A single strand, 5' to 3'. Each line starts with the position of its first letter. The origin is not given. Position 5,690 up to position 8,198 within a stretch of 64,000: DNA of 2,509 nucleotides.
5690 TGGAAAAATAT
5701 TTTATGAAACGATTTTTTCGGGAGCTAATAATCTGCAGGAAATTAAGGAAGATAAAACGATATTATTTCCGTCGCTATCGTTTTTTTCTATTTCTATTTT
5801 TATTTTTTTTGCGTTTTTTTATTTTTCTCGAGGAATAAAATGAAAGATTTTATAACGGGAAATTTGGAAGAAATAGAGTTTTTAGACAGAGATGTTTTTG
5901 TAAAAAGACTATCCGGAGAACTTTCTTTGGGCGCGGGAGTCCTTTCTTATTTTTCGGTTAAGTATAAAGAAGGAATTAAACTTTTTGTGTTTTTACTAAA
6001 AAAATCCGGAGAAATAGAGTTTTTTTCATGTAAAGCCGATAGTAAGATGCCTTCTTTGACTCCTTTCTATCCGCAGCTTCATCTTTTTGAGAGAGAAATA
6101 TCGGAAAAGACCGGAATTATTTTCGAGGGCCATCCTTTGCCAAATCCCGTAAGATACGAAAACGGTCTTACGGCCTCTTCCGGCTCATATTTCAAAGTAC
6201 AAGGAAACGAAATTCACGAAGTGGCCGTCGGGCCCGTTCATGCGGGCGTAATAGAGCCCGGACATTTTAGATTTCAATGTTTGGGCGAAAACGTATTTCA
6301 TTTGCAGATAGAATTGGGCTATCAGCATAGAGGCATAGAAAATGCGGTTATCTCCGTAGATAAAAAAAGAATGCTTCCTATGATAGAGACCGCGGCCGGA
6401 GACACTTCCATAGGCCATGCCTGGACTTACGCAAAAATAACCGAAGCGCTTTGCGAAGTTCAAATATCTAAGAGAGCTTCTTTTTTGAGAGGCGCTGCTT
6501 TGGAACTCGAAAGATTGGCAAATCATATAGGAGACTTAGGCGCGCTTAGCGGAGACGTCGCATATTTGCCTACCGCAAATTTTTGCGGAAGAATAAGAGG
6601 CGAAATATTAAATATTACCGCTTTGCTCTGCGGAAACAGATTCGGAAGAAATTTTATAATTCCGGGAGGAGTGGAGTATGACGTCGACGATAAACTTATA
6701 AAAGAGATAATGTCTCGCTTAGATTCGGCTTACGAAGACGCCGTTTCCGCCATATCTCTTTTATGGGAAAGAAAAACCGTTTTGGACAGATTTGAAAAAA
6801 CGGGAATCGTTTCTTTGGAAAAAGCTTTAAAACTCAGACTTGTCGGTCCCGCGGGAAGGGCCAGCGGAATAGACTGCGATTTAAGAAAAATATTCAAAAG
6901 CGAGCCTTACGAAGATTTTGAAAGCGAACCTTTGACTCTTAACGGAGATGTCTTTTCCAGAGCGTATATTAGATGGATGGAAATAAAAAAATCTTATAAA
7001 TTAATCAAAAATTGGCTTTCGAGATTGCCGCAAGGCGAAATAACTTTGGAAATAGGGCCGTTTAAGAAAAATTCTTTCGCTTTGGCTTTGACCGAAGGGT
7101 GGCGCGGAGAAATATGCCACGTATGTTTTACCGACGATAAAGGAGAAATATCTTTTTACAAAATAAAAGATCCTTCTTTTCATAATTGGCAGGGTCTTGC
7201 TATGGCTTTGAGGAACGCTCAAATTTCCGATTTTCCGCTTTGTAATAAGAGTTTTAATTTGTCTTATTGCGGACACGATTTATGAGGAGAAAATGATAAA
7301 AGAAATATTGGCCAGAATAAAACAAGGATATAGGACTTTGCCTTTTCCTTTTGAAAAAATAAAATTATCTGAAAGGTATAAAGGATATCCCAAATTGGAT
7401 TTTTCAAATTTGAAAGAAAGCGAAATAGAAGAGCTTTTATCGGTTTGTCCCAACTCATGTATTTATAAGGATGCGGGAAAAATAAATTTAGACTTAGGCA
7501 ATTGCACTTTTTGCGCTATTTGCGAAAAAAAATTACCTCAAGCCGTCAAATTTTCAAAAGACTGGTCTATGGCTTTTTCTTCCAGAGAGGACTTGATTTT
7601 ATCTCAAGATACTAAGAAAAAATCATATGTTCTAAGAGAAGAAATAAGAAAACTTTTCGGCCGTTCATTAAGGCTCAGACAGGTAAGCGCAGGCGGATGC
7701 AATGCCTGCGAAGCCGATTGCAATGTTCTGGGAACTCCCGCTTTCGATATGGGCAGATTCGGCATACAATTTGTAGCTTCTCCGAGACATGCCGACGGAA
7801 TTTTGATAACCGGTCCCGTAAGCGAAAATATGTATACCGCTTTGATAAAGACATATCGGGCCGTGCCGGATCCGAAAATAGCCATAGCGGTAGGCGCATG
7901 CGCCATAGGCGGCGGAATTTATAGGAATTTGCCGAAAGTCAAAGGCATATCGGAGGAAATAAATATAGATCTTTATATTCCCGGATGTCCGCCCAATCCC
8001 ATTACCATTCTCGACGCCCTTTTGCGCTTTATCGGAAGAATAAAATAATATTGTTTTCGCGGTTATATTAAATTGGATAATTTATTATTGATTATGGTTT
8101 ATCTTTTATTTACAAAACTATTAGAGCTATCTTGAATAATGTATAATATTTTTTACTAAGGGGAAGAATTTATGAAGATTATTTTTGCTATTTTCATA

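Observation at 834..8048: Complex-I-like, group-4-hydrogenase-like six-gene module whose large subunit appears to have lost the [NiFe] ligands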

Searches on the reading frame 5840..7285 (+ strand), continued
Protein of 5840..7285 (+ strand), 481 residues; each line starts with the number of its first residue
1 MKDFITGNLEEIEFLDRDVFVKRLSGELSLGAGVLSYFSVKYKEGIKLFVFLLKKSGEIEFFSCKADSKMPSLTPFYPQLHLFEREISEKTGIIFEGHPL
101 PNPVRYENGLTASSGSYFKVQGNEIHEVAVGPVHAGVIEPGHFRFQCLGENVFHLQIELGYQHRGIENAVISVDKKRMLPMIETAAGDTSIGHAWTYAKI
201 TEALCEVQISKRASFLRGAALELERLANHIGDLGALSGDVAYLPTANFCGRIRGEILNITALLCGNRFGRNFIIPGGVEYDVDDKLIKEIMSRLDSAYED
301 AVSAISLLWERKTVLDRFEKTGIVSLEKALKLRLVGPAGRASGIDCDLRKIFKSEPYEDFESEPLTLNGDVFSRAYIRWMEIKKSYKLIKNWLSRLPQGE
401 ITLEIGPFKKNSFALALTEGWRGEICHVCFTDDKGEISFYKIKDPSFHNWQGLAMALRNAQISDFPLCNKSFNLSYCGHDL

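Call 74: predict_structure(alignment_id=A1)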
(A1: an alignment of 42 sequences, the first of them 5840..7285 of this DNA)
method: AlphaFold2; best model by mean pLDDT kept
length: 481 residues; sequences in the alignment: 42
mean_pLDDT: 83.7   pTM: 0.88
mean pLDDT of the five models: 83.7, 81.0, 80.5, 79.2, 78.6
residues with pLDDT >= 90: 266; 70-90: 122; 50-70: 63; < 50: 30
segments of 3 or more residues with pLDDT < 50: 130-141, 469-481
pLDDT, mean of each block of 10 residues (from residue 1): 89 97 98 96 92 94 95 94 88 87 59 55 54 43 61 60 78 85 82 96 95 97 94 69 63 93 88 96 97 97 87 78 91 92 91 91 77 90 96 96 96 97 94 96 86 80 61 30 30
secondary structure, 60 per line:
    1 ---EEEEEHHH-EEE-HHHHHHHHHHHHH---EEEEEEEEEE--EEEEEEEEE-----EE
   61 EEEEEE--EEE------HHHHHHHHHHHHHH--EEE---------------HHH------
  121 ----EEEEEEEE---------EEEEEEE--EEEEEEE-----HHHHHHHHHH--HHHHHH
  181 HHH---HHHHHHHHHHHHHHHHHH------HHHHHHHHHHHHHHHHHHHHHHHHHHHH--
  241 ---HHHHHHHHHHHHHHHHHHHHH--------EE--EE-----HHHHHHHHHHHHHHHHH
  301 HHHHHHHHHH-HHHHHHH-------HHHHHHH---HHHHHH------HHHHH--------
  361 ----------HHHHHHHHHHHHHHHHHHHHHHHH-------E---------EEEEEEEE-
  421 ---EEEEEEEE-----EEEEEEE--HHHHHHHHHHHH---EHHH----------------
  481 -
elements in order: E4-8 E13-15 H17-29 E33-42 E45-53 E59-66 E69-71 H78-91 E94-96 E125-132 E142-148 E151-157 H163-172 H175-183 H187-204 H211-238 H244-264 H284-310 H312-318 H326-332 H336-341 H348-352 H371-394 E412-419 E424-431 E437-443 H446-457

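Call 76: fold_search(model_id=the predicted structure, library=pdb)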
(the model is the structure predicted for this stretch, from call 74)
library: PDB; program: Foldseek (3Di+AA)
matches with E <= 10: 670; with E <= 0.001: 222
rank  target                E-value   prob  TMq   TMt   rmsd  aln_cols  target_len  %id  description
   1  7z0s_E                2.3e-23  1.00  0.83  0.76   5.8       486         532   22  Structure of the Escherichia coli formate hydrogenlyase complex (anaerobic preparation, without formate dehydrogenase  (released 2022-09-28)
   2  7p7j_C                8.2e-21  1.00  0.79  0.66   4.7       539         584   18  Complex I from E. coli, DDM/LMNG-purified, with DQ, Open state (released 2022-09-21)
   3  7z7t_C                2.3e-20  1.00  0.77  0.64   6.6       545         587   18  Complex I from E. coli, LMNG-purified, under Turnover at pH 6, Open state (released 2022-09-21)
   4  7nyr_D                3.3e-20  1.00  0.82  0.68   3.8       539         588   17  Respiratory complex I from Escherichia coli - conformation 1 (released 2021-08-25)
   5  7z84_C                3.3e-20  1.00  0.78  0.65   5.1       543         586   18  Complex I from E. coli, DDM/LMNG-purified, under Turnover at pH 8, Open-ready state (released 2022-09-21)
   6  7z7r_C                4.9e-20  1.00  0.79  0.65   5.0       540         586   18  Complex I from E. coli, LMNG-purified, Apo, Open-ready state (released 2022-09-21)
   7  7q5y_B                6.3e-20  1.00  0.78  0.65   7.8       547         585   20  Structure of NADH:ubichinon oxidoreductase (complex I) of the hyperthermophilic eubacterium Aquifex aeolicus (released 2022-11-16)
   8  7p7l_C                6.9e-20  1.00  0.77  0.64   5.1       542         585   18  Complex I from E. coli, DDM/LMNG-purified, with NADH and FMN, Open state (released 2022-09-21)
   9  7nz1_D                8.4e-20  1.00  0.79  0.67   5.5       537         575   18  Respiratory complex I from Escherichia coli - focused refinement of cytoplasmic arm (released 2021-08-18)
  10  7p61_C                1.5e-19  1.00  0.78  0.66   5.9       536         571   17  Complex I from E. coli, DDM-purified, with NADH, Resting state (released 2022-09-21)
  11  7p7k_C                1.8e-19  1.00  0.77  0.66   6.4       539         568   17  Complex I from E. coli, DDM/LMNG-purified, with DQ, Resting state (released 2022-09-21)
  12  7awt_D                1.8e-19  1.00  0.78  0.65   6.7       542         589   18  E. coli NADH quinone oxidoreductase hydrophilic arm (released 2021-09-15)
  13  7p63_C                1.9e-19  1.00  0.80  0.66   4.2       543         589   18  Complex I from E. coli, DDM/LMNG-purified, under Turnover at pH 6, Closed state (released 2022-09-21)
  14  7p64_C                4.0e-19  1.00  0.77  0.64   6.4       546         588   17  Complex I from E. coli, DDM/LMNG-purified, under Turnover at pH 6, Open state (released 2022-09-21)
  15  7p69_C                7.2e-19  1.00  0.76  0.65   6.4       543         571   17  Complex I from E. coli, DDM/LMNG-purified, under Turnover at pH 6, Resting state (released 2022-09-21)
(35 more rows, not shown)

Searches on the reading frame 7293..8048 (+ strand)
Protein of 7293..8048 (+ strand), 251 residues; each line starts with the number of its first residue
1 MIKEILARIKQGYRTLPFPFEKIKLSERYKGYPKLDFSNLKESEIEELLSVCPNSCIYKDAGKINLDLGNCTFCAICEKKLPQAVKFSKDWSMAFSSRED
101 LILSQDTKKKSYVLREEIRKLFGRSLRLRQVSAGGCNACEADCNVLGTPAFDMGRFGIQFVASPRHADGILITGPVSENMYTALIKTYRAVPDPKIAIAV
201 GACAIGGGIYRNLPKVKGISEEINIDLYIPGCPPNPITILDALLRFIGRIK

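Call 3: search_protein_families(library=pfam, proteins=[window:7293-8048:+], max_evalue=0.01)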
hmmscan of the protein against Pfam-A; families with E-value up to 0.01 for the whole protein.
window:7293-8048:+ (251 aa): 2 families
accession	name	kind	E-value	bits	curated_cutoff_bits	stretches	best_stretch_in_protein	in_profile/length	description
PF01058.29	Oxidored_q6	-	7.7e-26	90.8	27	1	136-245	1-127/128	NADH ubiquinone oxidoreductase, 20 Kd subunit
PF12838.12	Fer4_7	-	0.0074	17.2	27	0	50-79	10-46/52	4Fe-4S dicluster domain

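Call 4: search_protein_families(library=ncbifam, proteins=[window:7293-8048:+], max_evalue=0.01)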
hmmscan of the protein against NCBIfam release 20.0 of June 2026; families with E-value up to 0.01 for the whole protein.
window:7293-8048:+ (251 aa): 32 families (the best 25 are shown)
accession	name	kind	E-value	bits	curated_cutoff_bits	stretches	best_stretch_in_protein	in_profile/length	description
NF005012.1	PRK06411.1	subfamily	2.2e-31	108.6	116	1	135-247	42-155/166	NADH-quinone oxidoreductase subunit NuoB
TIGR01957.1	nuoB_fam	subfamily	4.2e-27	94.8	142.7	1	135-250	25-142/145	NADH-quinone oxidoreductase subunit B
NF011390.0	PRK14815.1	equivalog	3.4e-25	88.4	281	1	136-249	42-156/183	NADH dehydrogenase subunit B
NF011394.0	PRK14819.1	equivalog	4.3e-24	85.5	312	1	135-246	39-152/264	NADH-quinone oxidoreductase subunit B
NF011391.0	PRK14816.1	equivalog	2.7e-23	82.6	283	1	123-250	49-177/196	NADH-quinone oxidoreductase subunit B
NF011395.0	PRK14820.1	equivalog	4.1e-22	78.8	263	1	146-245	52-152/180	NADH-quinone oxidoreductase subunit B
NF011389.0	PRK14814.1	equivalog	1.8e-21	76.8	285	1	139-249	45-156/186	NADH dehydrogenase subunit B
NF009808.0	PRK13292.1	equivalog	5.5e-21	74.1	1156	1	139-247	37-146/791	NADH-quinone oxidoreductase subunit B/C/D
NF011392.0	PRK14817.1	equivalog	2.2e-20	73.1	271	1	139-246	48-156/182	NADH-quinone oxidoreductase subunit B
NF011393.0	PRK14818.1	equivalog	6e-20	71.5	255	1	135-250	39-155/173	NADH dehydrogenase subunit B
NF011388.0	PRK14813.1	equivalog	2.4e-18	66.7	294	1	138-246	39-149/189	NADH dehydrogenase subunit B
TIGR01971.1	NuoI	subfamily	1.5e-09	37.5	113.05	1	13-106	13-119/121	NADH-quinone oxidoreductase, chain I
NF009053.0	PRK12387.1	subfamily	4.7e-08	33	204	1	1-104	1-109/180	formate hydrogenlyase complex iron-sulfur subunit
NF045875.1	F420_non_VhuG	exception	7.2e-06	25.5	450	1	215-244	132-161/286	F420-non-reducing hydrogenase subunit VhuG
TIGR00402.1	napF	equivalog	1.4e-05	25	102.2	1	46-145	41-145/149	ferredoxin-type protein NapF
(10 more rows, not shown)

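Call 6: search_solved_structures(query=window:7293-8048:+, max_evalue=0.001, show_alignments=4)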
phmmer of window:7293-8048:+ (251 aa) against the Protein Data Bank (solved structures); distinct sequences matched with E-value up to 0.001: 57.
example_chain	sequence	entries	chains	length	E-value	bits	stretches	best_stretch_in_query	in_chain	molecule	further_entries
6cfw_J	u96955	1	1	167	2.7e-30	108.8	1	116-244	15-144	Probable membrane-bound hydrogenase subunit mbhJ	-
7z0s_G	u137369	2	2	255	6.8e-30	107.5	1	115-246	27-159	Formate hydrogenlyase subunit 7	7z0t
5xtb_C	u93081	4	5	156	3e-23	85.8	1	135-250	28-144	NADH dehydrogenase [ubiquinone] iron-sulfur protein 7, mitochondrial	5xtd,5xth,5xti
9ti4_E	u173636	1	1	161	3.1e-23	85.7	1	135-250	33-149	NADH dehydrogenase [ubiquinone] iron-sulfur protein 7, mitochondrial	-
5lc5_B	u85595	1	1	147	3.6e-23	85.5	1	135-250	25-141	NADH dehydrogenase [ubiquinone] iron-sulfur protein 7, mitochondrial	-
6g2j_B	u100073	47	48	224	3.7e-23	85.4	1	135-250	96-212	NADH dehydrogenase [ubiquinone] iron-sulfur protein 7, mitochondrial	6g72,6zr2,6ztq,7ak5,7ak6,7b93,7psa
7zeb_6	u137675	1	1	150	4e-23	85.4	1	135-250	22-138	NADH dehydrogenase [ubiquinone] iron-sulfur protein 7, mitochondrial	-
7v2c_C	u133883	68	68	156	4.1e-23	85.3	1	135-250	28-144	NADH dehydrogenase [ubiquinone] iron-sulfur protein 7,mitochondrial | NADH dehydrogenase [ubiquinone] iron-sulfur protein 7, mitochondrial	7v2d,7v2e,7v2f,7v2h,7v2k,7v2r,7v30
9w2u_B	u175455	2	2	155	4.1e-23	85.3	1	135-250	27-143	NADH dehydrogenase [ubiquinone] iron-sulfur protein 7, mitochondrial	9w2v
7zd6_6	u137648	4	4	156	4.1e-23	85.3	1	135-250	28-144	NADH dehydrogenase [ubiquinone] iron-sulfur protein 7, mitochondrial | Complex I-20kD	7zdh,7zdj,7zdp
8e9g_B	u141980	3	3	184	4.9e-23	85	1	135-250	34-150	NADH-quinone oxidoreductase subunit B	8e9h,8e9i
8uer_1B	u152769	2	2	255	5.6e-23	84.9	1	127-250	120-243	NADH dehydrogenase [ubiquinone] iron-sulfur protein 7, mitochondrial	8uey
5ldw_B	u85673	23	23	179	5.8e-23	84.8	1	135-250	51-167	NADH dehydrogenase [ubiquinone] iron-sulfur protein 7, mitochondrial | Mitochondrial complex I, PSST subunit | NADH:ubiquinone oxidoreductase core subunit S7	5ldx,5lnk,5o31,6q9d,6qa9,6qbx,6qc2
9cwt_C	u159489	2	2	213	6.2e-23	84.7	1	135-250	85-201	NADH dehydrogenase [ubiquinone] iron-sulfur protein 7, mitochondrial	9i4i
8b9z_B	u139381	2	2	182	6.2e-23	84.7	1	135-247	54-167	LD31474p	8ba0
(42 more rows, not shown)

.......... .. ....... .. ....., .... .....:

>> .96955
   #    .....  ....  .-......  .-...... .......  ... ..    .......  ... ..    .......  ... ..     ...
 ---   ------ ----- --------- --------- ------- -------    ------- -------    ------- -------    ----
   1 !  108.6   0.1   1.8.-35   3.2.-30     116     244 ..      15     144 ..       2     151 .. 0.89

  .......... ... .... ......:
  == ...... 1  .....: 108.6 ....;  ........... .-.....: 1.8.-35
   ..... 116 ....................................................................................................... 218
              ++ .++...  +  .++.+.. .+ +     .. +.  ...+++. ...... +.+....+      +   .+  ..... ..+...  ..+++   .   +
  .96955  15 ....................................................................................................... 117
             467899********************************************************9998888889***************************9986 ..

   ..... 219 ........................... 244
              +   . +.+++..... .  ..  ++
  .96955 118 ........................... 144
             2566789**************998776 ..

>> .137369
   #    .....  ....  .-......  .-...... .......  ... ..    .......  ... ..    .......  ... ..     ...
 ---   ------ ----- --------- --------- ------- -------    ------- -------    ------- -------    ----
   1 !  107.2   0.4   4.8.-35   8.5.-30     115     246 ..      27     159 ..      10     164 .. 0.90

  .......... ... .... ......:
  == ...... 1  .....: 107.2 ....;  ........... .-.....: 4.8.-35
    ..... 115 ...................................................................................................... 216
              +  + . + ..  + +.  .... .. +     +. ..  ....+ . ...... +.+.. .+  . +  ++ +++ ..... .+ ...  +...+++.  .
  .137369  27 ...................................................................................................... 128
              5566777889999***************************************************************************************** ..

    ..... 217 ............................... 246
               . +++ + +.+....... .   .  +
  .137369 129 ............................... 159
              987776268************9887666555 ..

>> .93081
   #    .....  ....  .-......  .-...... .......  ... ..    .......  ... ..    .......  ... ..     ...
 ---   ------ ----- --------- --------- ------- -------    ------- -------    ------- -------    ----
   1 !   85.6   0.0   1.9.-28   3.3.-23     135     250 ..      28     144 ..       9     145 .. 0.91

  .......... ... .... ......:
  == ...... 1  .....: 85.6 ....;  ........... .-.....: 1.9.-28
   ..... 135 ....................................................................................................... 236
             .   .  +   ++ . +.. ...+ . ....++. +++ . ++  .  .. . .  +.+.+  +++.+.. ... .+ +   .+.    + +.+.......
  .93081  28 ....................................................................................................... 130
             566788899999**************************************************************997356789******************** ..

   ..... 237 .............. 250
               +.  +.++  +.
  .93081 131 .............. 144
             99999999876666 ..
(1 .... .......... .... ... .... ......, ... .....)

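Call 32: find_homologous_proteins(query=window:7293-8048:+, max_evalue=1e-10)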
Query window:7293-8048:+ (251 aa): 8000 proteins with E <= 1e-10 among 8000 candidates; the best 120 are listed.
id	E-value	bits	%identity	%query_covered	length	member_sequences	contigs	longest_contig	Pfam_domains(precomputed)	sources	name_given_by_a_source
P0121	4.6e-159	545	96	100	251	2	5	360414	PF01058.30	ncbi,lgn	ncbi:MAG: hydrogenase [Elusimicrobiota bacterium]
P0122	1.9e-124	432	74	100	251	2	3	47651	PF01058.30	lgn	-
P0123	1.1e-113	397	68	100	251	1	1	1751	PF01058.30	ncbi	-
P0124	1.1e-110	387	67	99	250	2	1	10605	PF01058.30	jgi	-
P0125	1.7e-107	377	66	100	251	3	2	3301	PF01058.30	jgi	-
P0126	9.3e-89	315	58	95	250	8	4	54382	PF01058.30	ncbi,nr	ncbi:MAG: hydrogenase [Elusimicrobia bacterium GWA2_56_46]|nr:MAG: hydrogenase [Elusimicrobia bacter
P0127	1.7e-88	314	56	95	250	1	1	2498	PF12838.13,PF13237.12,PF13183.12,PF01058.30,PF13187.12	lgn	-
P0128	9.6e-88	312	56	95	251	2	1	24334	PF12837.13,PF00037.33,PF12838.13,PF13237.12,PF13183.12,PF01058.30,PF13187.12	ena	-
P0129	1.7e-87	311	56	100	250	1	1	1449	PF01058.30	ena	-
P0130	3.1e-87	310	57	100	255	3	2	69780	PF00037.33,PF13484.12,PF12838.13,PF13237.12,PF01058.30,PF13187.12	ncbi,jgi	ncbi:MAG: NADH-quinone oxidoreductase subunit NuoB [Verrucomicrobiia bacterium]|jgi:Ni,Fe-hydrogenas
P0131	1.4e-86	308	57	100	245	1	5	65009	PF01058.30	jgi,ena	-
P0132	2.3e-86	307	56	95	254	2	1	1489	PF00037.33,PF13484.12,PF12838.13,PF13237.12,PF01058.30,PF13187.12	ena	-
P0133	2.5e-86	307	59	95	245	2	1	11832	PF01058.30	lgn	-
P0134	3.3e-86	307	57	100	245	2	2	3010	PF01058.30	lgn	-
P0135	5.7e-86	306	57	100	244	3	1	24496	PF01058.30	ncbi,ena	-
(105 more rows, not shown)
